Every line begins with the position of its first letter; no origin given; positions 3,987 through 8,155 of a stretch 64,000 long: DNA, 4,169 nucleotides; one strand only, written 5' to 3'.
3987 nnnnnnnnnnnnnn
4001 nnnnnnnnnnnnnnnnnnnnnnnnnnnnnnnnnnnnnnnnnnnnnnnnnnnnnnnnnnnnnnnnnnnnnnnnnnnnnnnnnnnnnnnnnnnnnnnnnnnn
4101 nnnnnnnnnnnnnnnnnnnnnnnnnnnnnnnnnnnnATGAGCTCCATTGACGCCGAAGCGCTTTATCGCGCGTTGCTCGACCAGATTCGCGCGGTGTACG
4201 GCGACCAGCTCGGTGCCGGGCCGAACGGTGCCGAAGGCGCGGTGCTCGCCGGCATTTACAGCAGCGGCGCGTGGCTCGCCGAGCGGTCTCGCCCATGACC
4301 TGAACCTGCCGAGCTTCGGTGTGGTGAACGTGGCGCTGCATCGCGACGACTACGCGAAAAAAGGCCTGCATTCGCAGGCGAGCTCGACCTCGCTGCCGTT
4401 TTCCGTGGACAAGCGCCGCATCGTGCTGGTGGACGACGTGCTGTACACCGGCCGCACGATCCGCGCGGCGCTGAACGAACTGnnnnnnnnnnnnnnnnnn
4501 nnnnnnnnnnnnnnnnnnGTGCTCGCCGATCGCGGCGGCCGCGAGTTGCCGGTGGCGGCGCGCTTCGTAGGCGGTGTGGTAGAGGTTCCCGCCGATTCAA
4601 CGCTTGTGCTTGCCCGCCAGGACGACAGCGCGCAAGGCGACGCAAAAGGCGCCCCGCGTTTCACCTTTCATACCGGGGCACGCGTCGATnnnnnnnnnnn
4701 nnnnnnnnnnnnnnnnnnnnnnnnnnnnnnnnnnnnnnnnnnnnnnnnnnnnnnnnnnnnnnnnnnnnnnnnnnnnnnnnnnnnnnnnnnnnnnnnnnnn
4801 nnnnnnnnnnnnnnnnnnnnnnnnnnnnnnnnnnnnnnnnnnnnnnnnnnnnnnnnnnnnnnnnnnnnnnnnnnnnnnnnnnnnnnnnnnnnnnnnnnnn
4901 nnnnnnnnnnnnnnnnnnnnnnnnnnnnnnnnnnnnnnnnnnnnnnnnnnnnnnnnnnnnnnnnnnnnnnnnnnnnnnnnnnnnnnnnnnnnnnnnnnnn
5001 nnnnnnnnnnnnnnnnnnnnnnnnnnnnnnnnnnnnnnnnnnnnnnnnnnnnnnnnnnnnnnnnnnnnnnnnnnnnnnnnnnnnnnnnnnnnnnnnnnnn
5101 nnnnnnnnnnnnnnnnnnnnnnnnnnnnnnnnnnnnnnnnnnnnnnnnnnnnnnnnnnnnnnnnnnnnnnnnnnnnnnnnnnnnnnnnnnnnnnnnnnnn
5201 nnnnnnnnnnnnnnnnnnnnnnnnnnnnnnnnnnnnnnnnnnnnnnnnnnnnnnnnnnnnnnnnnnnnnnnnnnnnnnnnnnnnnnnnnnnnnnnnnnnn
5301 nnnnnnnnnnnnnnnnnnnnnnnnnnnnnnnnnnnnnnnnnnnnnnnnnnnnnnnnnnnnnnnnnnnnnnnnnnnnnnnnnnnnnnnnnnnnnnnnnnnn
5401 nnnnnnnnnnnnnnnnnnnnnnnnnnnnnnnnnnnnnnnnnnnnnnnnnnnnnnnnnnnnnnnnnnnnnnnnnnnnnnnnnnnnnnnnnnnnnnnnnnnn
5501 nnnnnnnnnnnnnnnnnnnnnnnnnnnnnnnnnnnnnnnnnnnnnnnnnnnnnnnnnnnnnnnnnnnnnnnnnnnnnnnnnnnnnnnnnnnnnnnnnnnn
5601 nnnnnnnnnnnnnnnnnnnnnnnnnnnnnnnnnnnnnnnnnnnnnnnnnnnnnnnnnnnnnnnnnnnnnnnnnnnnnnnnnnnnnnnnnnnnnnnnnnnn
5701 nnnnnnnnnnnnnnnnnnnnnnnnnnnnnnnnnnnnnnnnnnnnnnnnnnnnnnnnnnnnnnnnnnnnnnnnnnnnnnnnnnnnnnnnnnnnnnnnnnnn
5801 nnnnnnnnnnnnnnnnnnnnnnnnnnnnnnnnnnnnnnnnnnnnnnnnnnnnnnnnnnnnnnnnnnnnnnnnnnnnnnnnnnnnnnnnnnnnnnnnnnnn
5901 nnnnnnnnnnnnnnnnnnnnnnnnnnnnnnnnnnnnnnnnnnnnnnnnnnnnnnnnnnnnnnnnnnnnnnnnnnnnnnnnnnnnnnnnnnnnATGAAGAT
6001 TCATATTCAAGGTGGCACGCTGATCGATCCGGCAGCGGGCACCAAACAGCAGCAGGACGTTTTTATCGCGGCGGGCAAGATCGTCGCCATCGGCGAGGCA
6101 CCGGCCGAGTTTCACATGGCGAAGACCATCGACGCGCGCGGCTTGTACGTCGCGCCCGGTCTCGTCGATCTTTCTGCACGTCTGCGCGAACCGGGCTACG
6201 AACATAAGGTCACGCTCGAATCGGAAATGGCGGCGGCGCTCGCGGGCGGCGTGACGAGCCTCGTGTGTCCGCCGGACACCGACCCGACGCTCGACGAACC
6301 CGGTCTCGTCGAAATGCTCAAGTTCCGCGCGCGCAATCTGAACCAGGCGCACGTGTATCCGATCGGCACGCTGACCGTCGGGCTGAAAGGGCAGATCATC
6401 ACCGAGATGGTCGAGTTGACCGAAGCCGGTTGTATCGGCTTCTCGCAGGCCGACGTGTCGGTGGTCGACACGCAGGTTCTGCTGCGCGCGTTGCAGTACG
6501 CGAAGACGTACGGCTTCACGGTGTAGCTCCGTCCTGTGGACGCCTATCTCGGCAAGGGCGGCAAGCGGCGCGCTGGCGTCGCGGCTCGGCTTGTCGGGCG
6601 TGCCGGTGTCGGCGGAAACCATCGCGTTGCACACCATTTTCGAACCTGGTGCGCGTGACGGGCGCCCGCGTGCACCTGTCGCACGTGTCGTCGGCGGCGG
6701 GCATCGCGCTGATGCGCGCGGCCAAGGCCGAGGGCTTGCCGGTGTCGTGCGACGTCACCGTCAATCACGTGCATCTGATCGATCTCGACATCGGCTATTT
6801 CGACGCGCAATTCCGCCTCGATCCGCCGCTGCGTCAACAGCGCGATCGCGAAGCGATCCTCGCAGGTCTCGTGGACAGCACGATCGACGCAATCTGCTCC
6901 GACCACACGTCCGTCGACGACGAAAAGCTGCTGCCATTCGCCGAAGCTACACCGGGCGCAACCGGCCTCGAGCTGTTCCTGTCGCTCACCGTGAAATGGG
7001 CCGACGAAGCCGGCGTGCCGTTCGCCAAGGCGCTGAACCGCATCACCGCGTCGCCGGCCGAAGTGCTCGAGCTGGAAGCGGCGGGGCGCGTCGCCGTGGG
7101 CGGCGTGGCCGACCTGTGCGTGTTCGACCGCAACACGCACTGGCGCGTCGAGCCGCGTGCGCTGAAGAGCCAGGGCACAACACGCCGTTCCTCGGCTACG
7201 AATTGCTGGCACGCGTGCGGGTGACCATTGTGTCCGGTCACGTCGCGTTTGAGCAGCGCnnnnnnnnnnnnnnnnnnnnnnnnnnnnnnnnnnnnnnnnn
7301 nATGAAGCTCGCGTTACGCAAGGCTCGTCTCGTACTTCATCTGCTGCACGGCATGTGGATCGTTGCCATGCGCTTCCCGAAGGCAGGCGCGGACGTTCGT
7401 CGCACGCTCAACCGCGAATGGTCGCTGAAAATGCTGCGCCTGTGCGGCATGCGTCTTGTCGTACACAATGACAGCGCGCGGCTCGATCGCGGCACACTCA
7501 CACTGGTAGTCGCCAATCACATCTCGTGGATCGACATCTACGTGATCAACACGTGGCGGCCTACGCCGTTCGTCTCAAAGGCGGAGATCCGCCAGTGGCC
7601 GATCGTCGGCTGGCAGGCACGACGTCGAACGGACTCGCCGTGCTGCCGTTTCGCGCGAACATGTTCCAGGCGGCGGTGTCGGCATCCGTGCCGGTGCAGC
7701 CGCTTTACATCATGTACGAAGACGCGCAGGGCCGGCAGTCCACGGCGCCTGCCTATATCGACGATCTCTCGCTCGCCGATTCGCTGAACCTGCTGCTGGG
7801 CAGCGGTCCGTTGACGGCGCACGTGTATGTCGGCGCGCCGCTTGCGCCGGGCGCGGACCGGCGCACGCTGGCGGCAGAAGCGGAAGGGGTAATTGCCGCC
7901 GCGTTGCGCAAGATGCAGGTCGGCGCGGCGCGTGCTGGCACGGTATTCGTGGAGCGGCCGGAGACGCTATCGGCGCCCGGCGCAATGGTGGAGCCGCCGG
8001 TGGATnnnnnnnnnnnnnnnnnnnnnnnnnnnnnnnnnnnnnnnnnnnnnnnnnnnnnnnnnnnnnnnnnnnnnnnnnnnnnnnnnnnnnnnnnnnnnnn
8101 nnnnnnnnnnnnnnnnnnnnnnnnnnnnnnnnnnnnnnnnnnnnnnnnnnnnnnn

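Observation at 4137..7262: The whole pyrR-pyrB-pyrC' block is inactivated, implying loss of ATCase-dependent pyrimidine synthesis and regulation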

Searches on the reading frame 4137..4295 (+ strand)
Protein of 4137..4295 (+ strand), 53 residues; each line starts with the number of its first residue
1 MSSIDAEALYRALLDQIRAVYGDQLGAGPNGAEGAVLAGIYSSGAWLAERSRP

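Call 8: search_protein_families(library=ncbifam, proteins=[window:4137-4295:+], max_evalue=0.01)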
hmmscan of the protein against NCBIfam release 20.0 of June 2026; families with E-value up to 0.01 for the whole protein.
window:4137-4295:+ (53 aa): 1 family
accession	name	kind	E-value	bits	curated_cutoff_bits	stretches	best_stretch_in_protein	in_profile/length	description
NF003545.0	PRK05205.1-1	equivalog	1.1e-09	38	140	1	1-50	1-46/171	bifunctional pyr operon transcriptional regulator/uracil phosphoribosyltransferase PyrR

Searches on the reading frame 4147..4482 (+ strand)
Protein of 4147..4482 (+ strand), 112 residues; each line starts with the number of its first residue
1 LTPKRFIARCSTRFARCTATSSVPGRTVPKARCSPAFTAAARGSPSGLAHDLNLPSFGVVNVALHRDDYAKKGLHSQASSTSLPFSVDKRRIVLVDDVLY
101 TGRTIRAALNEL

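Call 8: search_protein_families(library=ncbifam, proteins=[window:4147-4482:+], max_evalue=0.01)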
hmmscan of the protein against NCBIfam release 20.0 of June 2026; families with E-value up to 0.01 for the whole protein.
window:4147-4482:+ (112 aa): 10 families
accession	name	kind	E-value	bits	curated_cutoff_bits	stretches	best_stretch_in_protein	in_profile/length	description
NF003545.0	PRK05205.1-1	equivalog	9.2e-32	109.8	140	1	48-112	47-112/171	bifunctional pyr operon transcriptional regulator/uracil phosphoribosyltransferase PyrR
NF003549.0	PRK05205.1-5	equivalog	8.1e-16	58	138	1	57-111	65-121/182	bifunctional pyr operon transcriptional regulator/uracil phosphoribosyltransferase PyrR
NF003547.0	PRK05205.1-3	equivalog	1e-12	48.3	230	1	56-111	76-131/194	bifunctional pyr operon transcriptional regulator/uracil phosphoribosyltransferase PyrR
NF003548.0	PRK05205.1-4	equivalog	1.9e-11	44.1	218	1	57-112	63-113/173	bifunctional pyr operon transcriptional regulator/uracil phosphoribosyltransferase PyrR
NF003546.0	PRK05205.1-2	equivalog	1.2e-07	31.6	268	1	57-110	63-116/175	bifunctional pyr operon transcriptional regulator/uracil phosphoribosyltransferase PyrR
TIGR01251.1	ribP_PPkin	subfamily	0.0036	16.3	113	1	75-110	196-231/309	ribose-phosphate diphosphokinase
NF002620.0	PRK02277.1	subfamily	0.0056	16.4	115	1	76-111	127-163/201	orotate phosphoribosyltransferase-like protein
NF002636.0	PRK02304.1-5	equivalog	0.0063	16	125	1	88-109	116-137/176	adenine phosphoribosyltransferase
TIGR01091.1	upp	equivalog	0.0075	16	208.35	1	55-111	91-144/207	uracil phosphoribosyltransferase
TIGR00201.1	comF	subfamily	0.0089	16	233.55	0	80-107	144-170/190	ComF family protein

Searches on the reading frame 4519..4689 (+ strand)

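Call 8: search_protein_families(library=ncbifam, proteins=[window:4519-4689:+], max_evalue=0.01)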
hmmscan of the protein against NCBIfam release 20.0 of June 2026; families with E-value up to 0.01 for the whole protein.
window:4519-4689:+ (57 aa): 2 families
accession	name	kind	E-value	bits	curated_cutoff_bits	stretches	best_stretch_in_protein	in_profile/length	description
NF003545.0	PRK05205.1-1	equivalog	6.2e-10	38.8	140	1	1-37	125-161/171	bifunctional pyr operon transcriptional regulator/uracil phosphoribosyltransferase PyrR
NF003549.0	PRK05205.1-5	equivalog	0.00071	19.1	138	1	2-32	136-166/182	bifunctional pyr operon transcriptional regulator/uracil phosphoribosyltransferase PyrR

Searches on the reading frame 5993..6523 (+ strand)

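Call 8: search_protein_families(library=ncbifam, proteins=[window:5993-6523:+], max_evalue=0.01)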
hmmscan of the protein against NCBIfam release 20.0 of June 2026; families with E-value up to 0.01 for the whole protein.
window:5993-6523:+ (177 aa): 44 families (the best 25 are shown)
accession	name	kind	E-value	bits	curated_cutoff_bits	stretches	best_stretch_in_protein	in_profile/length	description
NF005791.0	PRK07627.1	equivalog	2.2e-99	333.3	442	1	1-177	1-177/425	dihydroorotase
NF006838.0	PRK09357.1-3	equivalog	4.2e-61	207.1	644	1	1-177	1-177/423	dihydroorotase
NF006845.0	PRK09357.2-6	equivalog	1.7e-42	145.6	728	1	1-176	1-176/428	dihydroorotase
NF006558.0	PRK09059.1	equivalog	1.8e-40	138.8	645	1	6-175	8-180/430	dihydroorotase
NF006844.0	PRK09357.2-5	equivalog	7.3e-38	130.7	701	1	2-176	3-176/422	dihydroorotase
NF006839.0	PRK09357.1-4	equivalog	8.8e-36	123.4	576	1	4-173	3-170/422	dihydroorotase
NF005614.0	PRK07369.1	equivalog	2.2e-35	122.3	456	1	6-173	7-174/419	dihydroorotase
NF006841.0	PRK09357.2-2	equivalog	2.2e-35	122.2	640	1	14-177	12-171/421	dihydroorotase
NF006843.0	PRK09357.2-4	equivalog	1.4e-34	119.7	786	1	1-174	1-172/431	dihydroorotase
NF006836.0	PRK09357.1-1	equivalog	2.5e-32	112.2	538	1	18-174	14-173/432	dihydroorotase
TIGR00857.1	pyrC_multi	subfamily_domain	5.8e-28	98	279.05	1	17-175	2-161/412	dihydroorotase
NF006837.0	PRK09357.1-2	equivalog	1.4e-26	93.1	575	1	4-173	4-172/428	dihydroorotase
NF006842.0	PRK09357.2-3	equivalog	2.2e-22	79.3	695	1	6-174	6-177/440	dihydroorotase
NF006559.0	PRK09060.1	equivalog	9.6e-20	70.3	482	1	5-109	9-110/444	dihydroorotase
NF006688.0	PRK09236.1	equivalog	6.5e-19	68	535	1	5-100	6-100/444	dihydroorotase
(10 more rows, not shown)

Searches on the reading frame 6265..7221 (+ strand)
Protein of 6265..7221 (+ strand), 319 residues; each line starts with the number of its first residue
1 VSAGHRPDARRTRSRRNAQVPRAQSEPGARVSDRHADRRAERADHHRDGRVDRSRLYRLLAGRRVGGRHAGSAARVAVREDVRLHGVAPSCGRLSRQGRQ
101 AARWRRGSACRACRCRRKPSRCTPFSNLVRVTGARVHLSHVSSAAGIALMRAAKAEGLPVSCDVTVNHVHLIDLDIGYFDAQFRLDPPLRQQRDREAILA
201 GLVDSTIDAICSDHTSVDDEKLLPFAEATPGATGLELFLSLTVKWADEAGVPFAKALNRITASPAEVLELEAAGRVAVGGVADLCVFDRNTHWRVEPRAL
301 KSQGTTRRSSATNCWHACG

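Call 8: search_protein_families(library=ncbifam, proteins=[window:6265-7221:+], max_evalue=0.01)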
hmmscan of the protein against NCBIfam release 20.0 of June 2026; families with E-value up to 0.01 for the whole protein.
window:6265-7221:+ (319 aa): 39 families (the best 25 are shown)
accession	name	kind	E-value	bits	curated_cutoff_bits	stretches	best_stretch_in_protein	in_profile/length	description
NF005791.0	PRK07627.1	equivalog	5.1e-90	302.4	442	1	127-305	220-398/425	dihydroorotase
NF006558.0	PRK09059.1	equivalog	7.9e-39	133.4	645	1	128-304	226-402/430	dihydroorotase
TIGR00857.1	pyrC_multi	subfamily_domain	6.1e-37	127.6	279.05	1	127-304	206-384/412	dihydroorotase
NF006838.0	PRK09357.1-3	equivalog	2.7e-35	122.1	644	1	128-292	221-385/423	dihydroorotase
NF005614.0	PRK07369.1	equivalog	9.7e-35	120.2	456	1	127-305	221-400/419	dihydroorotase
NF006841.0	PRK09357.2-2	equivalog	1.8e-33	115.9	640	1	127-303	214-391/421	dihydroorotase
NF006836.0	PRK09357.1-1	equivalog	2.1e-33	115.7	538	1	129-304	221-399/432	dihydroorotase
NF006845.0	PRK09357.2-6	equivalog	3.7e-33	114.8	728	1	128-305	221-401/428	dihydroorotase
NF006837.0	PRK09357.1-2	equivalog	3.7e-33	114.7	575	1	129-305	221-398/428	dihydroorotase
NF006844.0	PRK09357.2-5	equivalog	4.9e-30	104.9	701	1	130-303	222-394/422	dihydroorotase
NF006842.0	PRK09357.2-3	equivalog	7.6e-29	100.6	695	1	132-305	238-414/440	dihydroorotase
NF002668.0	PRK02382.1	equivalog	2.7e-28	98.9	452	1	127-303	214-386/436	dihydroorotase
TIGR03178.1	allantoinase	equivalog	2.3e-27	95.9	357.85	1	128-303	222-399/441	allantoinase AllB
NF006843.0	PRK09357.2-4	equivalog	8e-27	94.2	786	1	128-305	219-396/431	dihydroorotase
NF006839.0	PRK09357.1-4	equivalog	1.6e-25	89.6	576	1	132-296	222-388/422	dihydroorotase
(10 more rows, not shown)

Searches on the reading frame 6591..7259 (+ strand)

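Call 8: search_protein_families(library=ncbifam, proteins=[window:6591-7259:+], max_evalue=0.01)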
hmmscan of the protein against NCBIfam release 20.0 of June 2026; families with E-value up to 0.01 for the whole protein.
window:6591-7259:+ (223 aa): 2 families
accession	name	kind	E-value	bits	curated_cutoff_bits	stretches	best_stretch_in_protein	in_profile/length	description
NF005791.0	PRK07627.1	equivalog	5.4e-11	42.1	442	1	193-222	395-424/425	dihydroorotase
NF006838.0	PRK09357.1-3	equivalog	0.00085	18.3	644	1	194-221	395-422/423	dihydroorotase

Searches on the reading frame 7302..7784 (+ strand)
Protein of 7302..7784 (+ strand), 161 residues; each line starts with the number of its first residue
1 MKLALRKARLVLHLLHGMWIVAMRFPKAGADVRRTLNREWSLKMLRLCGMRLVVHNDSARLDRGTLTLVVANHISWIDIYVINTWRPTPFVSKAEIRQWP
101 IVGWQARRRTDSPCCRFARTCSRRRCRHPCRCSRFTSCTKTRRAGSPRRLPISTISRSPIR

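Call 8: search_protein_families(library=ncbifam, proteins=[window:7302-7784:+], max_evalue=0.01)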
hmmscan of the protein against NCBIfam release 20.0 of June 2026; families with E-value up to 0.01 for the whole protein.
window:7302-7784:+ (161 aa): 5 families
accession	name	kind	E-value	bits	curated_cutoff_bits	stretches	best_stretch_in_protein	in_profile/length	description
NF052553.1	LyOrLpactfOlsABRUA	equivalog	4.5e-16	58.8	300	1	21-107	24-107/263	lyso-ornithine lipid O-acyltransferase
NF052552.1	LyOrLpactfOlsARHOCB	equivalog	4.6e-13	48.8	300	1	43-109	68-130/271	lyso-ornithine lipid O-acyltransferase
TIGR00530.1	AGP_acyltrn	subfamily_domain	3.2e-06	26.9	102.95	1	59-105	10-58/130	1-acylglycerol-3-phosphate O-acyltransferase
NF058536.1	LPAAT_acyl_YihG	equivalog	0.00028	20.2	260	1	48-104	66-126/290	1-acylglycerol-3-phosphate O-acyltransferase, YihG family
NF010621.0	PRK14014.1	domain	0.00064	18.9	186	1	51-104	74-131/301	acetyltransferase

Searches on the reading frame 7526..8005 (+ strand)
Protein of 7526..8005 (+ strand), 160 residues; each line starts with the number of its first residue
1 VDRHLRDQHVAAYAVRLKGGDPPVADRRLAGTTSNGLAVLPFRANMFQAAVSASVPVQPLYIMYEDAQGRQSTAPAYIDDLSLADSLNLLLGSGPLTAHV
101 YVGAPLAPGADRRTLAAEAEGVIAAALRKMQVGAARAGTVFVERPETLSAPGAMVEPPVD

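Call 8: search_protein_families(library=ncbifam, proteins=[window:7526-8005:+], max_evalue=0.01)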
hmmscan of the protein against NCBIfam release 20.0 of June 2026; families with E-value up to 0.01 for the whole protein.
window:7526-8005:+ (160 aa): 4 families
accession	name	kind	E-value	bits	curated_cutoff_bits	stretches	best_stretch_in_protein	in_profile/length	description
NF052553.1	LyOrLpactfOlsABRUA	equivalog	1.3e-08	34.3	300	1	7-129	123-257/263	lyso-ornithine lipid O-acyltransferase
NF052552.1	LyOrLpactfOlsARHOCB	equivalog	2.3e-07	30.1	300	1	31-128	165-269/271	lyso-ornithine lipid O-acyltransferase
NF011593.0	PRK15018.1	equivalog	0.0045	16.7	501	1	31-62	148-179/245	1-acylglycerol-3-phosphate O-acyltransferase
TIGR00530.1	AGP_acyltrn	subfamily_domain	0.0095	15.7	102.95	0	31-62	98-129/130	1-acylglycerol-3-phosphate O-acyltransferase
